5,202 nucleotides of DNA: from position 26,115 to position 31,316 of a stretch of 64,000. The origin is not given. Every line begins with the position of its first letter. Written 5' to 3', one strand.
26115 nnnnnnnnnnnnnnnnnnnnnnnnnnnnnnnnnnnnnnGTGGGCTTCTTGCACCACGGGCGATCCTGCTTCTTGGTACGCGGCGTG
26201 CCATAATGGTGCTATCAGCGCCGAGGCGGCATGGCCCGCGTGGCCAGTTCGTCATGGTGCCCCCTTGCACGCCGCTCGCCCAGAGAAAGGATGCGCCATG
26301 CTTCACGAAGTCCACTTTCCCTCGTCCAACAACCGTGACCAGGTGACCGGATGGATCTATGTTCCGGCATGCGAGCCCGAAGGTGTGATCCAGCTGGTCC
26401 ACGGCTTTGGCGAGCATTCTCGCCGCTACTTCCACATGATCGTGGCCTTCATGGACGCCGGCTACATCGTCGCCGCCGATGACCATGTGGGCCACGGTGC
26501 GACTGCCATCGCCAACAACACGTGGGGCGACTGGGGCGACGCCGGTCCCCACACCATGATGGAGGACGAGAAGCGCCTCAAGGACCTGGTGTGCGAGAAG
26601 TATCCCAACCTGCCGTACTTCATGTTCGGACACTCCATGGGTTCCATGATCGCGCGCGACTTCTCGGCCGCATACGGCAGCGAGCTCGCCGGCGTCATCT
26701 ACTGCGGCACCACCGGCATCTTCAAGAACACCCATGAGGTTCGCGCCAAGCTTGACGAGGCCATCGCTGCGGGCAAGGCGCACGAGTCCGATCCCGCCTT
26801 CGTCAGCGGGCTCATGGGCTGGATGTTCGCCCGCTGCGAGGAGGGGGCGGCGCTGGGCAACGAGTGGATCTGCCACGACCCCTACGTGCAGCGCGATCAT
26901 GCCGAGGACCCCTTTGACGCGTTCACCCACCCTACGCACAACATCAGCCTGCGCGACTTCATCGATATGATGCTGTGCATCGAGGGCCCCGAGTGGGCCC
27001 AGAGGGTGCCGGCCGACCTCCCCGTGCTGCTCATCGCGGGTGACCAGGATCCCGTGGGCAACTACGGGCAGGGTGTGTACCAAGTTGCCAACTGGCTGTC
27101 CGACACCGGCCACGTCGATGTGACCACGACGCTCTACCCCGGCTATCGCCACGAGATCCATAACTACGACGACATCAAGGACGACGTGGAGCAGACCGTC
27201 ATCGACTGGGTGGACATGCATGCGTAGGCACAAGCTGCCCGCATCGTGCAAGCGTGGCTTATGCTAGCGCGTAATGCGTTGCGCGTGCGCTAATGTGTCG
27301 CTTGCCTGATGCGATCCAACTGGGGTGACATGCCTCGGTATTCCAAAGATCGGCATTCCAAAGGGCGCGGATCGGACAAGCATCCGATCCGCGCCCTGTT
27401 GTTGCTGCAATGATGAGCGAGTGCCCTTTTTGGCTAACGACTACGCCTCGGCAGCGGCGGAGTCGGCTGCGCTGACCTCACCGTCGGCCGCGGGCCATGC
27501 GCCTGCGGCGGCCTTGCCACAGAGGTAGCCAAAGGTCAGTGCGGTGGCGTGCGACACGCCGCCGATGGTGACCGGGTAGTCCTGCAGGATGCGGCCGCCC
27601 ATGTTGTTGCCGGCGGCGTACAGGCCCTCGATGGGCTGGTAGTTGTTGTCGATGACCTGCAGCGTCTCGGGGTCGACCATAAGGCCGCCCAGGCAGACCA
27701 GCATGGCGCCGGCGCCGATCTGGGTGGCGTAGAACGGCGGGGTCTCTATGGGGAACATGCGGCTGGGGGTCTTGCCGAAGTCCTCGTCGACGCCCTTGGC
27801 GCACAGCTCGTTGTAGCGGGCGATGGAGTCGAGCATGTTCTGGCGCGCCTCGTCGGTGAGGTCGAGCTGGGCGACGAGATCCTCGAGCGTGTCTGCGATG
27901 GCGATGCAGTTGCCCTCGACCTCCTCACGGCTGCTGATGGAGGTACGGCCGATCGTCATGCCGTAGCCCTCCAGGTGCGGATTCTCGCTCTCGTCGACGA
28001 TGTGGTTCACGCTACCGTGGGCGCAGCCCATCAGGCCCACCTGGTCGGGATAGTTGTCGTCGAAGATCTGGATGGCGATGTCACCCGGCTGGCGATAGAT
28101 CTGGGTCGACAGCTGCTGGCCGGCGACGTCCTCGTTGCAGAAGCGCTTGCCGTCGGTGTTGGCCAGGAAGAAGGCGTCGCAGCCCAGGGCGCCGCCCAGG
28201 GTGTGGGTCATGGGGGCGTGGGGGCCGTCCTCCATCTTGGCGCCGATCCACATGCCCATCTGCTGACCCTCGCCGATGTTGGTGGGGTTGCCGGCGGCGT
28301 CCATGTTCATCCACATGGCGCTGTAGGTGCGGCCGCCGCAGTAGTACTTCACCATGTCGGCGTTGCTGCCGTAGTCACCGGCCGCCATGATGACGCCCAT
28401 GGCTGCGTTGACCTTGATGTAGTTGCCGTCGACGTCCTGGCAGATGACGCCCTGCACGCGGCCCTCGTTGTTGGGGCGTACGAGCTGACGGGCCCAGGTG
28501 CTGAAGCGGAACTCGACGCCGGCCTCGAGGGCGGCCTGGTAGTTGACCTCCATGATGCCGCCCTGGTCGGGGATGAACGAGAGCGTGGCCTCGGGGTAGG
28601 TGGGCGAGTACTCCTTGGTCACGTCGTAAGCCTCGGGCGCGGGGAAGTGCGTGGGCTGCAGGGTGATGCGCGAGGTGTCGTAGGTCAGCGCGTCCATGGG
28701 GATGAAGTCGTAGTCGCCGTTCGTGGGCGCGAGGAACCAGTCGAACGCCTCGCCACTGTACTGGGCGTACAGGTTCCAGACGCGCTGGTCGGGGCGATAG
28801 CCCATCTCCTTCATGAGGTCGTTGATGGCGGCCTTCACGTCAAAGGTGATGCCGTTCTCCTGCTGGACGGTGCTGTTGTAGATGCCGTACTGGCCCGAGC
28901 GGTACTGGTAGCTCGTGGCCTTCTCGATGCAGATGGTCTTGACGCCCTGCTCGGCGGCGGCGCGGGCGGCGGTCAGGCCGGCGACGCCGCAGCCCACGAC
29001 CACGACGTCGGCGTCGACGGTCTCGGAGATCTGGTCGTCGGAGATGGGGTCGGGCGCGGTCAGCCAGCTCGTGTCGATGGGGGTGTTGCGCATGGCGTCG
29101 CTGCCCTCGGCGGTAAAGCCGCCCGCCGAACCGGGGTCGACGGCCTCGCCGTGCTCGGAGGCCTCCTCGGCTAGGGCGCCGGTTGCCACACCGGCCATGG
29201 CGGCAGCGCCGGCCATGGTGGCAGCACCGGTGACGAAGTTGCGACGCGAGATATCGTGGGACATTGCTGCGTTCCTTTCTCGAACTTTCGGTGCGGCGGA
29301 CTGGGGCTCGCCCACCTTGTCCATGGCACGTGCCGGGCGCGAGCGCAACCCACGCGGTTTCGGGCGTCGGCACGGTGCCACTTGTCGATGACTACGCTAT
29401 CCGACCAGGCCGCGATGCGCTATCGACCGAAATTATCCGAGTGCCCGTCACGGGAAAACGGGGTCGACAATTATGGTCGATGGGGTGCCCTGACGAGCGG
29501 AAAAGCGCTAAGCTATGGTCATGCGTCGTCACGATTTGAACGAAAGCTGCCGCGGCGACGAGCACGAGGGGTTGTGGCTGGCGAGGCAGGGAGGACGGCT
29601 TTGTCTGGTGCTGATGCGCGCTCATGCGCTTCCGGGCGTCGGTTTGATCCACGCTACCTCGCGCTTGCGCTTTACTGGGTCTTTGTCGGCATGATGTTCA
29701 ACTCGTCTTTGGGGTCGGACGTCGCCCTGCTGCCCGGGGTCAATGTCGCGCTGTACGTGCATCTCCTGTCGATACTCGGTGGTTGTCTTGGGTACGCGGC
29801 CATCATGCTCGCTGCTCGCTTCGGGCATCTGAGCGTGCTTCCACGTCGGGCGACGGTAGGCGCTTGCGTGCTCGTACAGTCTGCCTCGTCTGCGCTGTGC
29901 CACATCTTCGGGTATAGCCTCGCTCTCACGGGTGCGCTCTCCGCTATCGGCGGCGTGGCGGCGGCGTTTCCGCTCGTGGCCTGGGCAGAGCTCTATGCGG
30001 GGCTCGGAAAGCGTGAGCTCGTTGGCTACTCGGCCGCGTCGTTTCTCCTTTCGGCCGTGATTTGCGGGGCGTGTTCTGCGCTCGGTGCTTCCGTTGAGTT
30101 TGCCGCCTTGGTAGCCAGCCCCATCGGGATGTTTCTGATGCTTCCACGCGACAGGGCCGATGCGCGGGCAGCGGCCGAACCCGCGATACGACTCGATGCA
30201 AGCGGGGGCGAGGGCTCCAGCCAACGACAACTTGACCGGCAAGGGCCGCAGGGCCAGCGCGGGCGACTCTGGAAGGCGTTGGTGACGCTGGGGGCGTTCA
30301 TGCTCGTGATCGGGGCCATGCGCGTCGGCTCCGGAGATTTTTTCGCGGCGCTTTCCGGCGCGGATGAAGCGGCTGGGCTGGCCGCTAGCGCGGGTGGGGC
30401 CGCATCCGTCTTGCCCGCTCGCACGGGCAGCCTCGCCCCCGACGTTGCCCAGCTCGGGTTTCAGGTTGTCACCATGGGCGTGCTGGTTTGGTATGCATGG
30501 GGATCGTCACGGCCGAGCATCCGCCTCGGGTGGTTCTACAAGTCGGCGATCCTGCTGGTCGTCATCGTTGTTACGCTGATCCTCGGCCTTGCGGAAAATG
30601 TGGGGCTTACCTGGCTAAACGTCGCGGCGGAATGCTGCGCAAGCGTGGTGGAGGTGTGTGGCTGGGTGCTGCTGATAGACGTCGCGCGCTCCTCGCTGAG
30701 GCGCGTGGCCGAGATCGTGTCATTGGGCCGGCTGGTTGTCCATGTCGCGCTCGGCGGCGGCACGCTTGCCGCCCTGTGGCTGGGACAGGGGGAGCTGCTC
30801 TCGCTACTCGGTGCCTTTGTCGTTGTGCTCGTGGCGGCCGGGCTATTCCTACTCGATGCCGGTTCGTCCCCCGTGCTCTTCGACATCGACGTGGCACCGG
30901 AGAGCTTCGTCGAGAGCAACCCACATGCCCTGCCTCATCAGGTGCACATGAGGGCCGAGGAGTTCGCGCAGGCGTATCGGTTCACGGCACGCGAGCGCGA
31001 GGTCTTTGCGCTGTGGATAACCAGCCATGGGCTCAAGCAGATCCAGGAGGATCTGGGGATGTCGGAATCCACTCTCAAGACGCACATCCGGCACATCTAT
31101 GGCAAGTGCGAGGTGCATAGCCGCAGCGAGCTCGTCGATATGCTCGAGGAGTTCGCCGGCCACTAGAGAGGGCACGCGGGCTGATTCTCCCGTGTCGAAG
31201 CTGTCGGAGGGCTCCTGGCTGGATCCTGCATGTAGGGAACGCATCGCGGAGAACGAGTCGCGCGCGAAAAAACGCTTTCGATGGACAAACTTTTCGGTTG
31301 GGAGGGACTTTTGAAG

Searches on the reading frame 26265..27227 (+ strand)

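Call 4: search_protein_families(library=pfam, proteins=[window:26265-27227:+], max_evalue=0.01)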
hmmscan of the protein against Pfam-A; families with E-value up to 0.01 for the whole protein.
window:26265-27227:+ (320 aa): 5 families
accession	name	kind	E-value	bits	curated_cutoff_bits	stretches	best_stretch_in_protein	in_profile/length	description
PF12146.15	Hydrolase_4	-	2.9e-35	122.1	27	1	37-300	2-236/239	Serine aminopeptidase, S33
PF00561.26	Abhydrolase_1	-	3e-12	47.2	25.8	1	43-159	4-109/245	alpha/beta hydrolase fold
PF12697.13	Abhydrolase_6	-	1.6e-06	29.4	26.3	1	44-283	3-204/217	Alpha/beta hydrolase family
PF02230.22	Abhydrolase_2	-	0.00019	21.8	23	0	243-300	148-203/217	Phospholipase/Carboxylesterase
PF00975.26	Thioesterase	-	0.0044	17.7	26.4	1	113-140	63-90/226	Thioesterase domain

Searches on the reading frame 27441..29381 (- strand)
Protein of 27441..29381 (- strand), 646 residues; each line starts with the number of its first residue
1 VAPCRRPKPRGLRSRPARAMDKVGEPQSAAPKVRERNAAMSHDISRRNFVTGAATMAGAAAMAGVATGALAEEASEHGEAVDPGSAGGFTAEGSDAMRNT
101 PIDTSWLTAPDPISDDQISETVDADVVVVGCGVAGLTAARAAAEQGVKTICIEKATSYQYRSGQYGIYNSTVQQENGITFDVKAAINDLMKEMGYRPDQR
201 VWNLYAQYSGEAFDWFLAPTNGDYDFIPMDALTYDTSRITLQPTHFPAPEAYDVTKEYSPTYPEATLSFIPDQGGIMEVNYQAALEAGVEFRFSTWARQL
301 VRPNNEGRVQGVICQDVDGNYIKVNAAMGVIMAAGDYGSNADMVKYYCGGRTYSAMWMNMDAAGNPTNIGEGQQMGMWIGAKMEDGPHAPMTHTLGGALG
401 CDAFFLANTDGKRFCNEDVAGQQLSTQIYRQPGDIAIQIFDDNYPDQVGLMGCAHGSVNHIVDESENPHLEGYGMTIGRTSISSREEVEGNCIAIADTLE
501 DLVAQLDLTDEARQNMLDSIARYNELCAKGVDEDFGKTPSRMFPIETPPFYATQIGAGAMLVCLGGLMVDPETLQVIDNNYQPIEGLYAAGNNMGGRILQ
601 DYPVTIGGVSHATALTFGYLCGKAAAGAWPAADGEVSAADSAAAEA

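Call 4: search_protein_families(library=pfam, proteins=[window:27441-29381:-], max_evalue=0.01)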
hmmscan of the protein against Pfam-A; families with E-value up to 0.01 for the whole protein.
window:27441-29381:- (646 aa): 12 families
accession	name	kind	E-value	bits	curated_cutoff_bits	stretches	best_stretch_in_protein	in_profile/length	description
PF00890.30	FAD_binding_2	-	1.4e-45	156.7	20.4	1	125-596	1-401/414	FAD binding domain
PF01266.30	DAO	-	1.5e-08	35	27.9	1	125-337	1-205/353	FAD dependent oxidoreductase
PF01946.23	Thi4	-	2.2e-06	27.5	26.2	1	117-158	11-53/235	Thi4 family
PF12831.13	FAD_oxidored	-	6.2e-06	26.2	27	1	125-155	1-31/416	FAD dependent oxidoreductase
PF07992.20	Pyr_redox_2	-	7.1e-06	26.1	26.1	1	125-160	2-37/291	Pyridine nucleotide-disulphide oxidoreductase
PF01494.25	FAD_binding_3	-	7.2e-06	25.9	22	1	123-386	1-212/349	FAD binding domain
PF01134.28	GIDA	-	0.00022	20.9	22.1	1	125-156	1-32/391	Glucose inhibited division protein A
PF01262.27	AlaDh_PNT_C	-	0.00025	21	23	1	120-156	25-61/214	Alanine dehydrogenase/PNT, C-terminal domain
PF13450.12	NAD_binding_8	-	0.00055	20.6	21.9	1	128-157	1-30/68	NAD(P)-binding Rossmann-like domain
PF03486.20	HI0933_like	-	0.0011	19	50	1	125-157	2-34/244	HI0933-like protein Rossmann domain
PF05834.18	Lycopene_cycl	-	0.0039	16.8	23.4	1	125-158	1-36/380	Lycopene cyclase protein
PF00743.25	FMO-like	-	0.0065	15.4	22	1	126-208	4-80/532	Flavin-binding monooxygenase-like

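Call 23: search_protein_families(library=ncbifam, proteins=[window:27441-29264:-], max_evalue=0.01)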
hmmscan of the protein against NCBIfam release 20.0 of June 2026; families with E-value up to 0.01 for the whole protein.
window:27441-29264:- (607 aa): 90 families (the best 25 are shown)
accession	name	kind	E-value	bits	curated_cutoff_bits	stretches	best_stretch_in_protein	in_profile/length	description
NF053717.1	VnlPnlRedVprA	equivalog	1.9e-48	165.5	600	2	243-574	139-466/481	vinyl phenol reductase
TIGR01813.1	flavo_cyto_c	subfamily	4.1e-40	137.8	285.45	2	236-583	131-443/444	flavocytochrome c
NF005510.0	PRK07121.1-3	subfamily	2.8e-36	125.3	481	2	83-403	21-341/492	FAD-binding protein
NF005511.0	PRK07121.1-4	equivalog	3.5e-35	121.5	466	3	457-589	411-542/553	FAD-binding protein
NF009478.0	PRK12844.1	equivalog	7.1e-35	120.3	789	2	242-589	217-551/559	3-ketosteroid-delta-1-dehydrogenase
NF004789.0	PRK06134.1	subfamily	6.1e-33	114.2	747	3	443-589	415-570/581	FAD-dependent oxidoreductase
NF005882.1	PRK07843.1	equivalog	2.6e-30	105.4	788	3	449-583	402-544/547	3-oxosteroid 1-dehydrogenase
NF006130.0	PRK08274.1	equivalog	1.6e-29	103.1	369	2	84-348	5-237/467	FAD-dependent tricarballylate dehydrogenase TcuA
NF009476.0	PRK12839.1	equivalog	1.3e-28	99.5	940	3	452-589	436-567/572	FAD-dependent oxidoreductase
NF005509.0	PRK07121.1-2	subfamily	2.8e-28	98.8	630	3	444-587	385-522/527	FAD-binding protein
NF005508.0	PRK07121.1-1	equivalog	7e-28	97.4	537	3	238-405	179-348/497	FAD-binding protein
NF005064.0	PRK06481.1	equivalog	6.7e-27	94.4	542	3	455-587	376-500/506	flavocytochrome c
NF009473.0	PRK12835.1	subfamily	1.1e-26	93.5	837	3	451-591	424-571/585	FAD-binding protein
NF009474.0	PRK12837.1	equivalog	6.8e-25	87.9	675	2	453-581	371-503/513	FAD-binding protein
NF005512.0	PRK07121.1-5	subfamily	1.9e-24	86.1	812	3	400-586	314-486/489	FAD-binding protein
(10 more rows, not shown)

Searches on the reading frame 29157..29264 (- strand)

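Call 51: search_protein_families(library=pfam, proteins=[window:29157-29264:-], max_evalue=10)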
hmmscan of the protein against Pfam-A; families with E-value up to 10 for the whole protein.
seq(36 aa): 2 families
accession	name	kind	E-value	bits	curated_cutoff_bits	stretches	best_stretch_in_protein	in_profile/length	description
PF10518.14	TAT_signal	-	0.24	11.9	22.7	1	4-24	1-21/21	TAT (twin-arginine translocation) pathway signal sequence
PF10399.14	UCR_Fe-S_N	-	0.71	9.8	24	1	2-27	6-31/41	Ubiquitinol-cytochrome C reductase Fe-S subunit TAT signal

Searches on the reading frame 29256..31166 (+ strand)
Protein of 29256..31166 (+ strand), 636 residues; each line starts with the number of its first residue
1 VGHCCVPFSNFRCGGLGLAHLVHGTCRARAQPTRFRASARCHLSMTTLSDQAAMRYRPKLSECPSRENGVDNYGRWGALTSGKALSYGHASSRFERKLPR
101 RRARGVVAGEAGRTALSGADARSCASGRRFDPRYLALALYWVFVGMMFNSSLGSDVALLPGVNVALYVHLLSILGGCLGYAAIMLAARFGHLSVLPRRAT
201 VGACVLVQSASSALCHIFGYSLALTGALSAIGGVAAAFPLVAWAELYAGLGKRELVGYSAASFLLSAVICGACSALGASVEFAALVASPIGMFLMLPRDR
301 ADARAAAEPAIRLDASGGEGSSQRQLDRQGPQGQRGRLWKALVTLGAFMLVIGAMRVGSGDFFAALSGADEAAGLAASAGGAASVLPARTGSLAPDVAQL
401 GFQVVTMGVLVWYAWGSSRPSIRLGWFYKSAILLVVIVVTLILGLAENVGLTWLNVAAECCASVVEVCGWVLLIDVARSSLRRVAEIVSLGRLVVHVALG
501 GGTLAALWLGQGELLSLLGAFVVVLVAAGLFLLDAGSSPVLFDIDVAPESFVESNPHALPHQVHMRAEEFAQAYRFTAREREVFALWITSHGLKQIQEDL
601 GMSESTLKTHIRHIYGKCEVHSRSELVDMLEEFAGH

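Call 4: search_protein_families(library=pfam, proteins=[window:29256-31166:+], max_evalue=0.01)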
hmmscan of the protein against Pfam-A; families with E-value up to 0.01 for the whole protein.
window:29256-31166:+ (636 aa): 1 family
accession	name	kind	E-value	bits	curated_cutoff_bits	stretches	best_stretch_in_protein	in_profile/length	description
PF00196.25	GerE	-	8.9e-12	44.9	23.5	1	576-629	3-56/57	Bacterial regulatory proteins, luxR family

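Call 68: search_protein_families(library=pfam, proteins=[window:29388-30950:+], max_evalue=10)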
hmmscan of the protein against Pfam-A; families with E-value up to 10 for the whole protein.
window:29388-30950:+ (521 aa): 1 family
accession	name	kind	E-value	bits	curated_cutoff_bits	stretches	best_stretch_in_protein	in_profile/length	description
PF13985.11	YbgS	-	0.31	11.7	27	1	303-352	5-54/124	YbgS-like protein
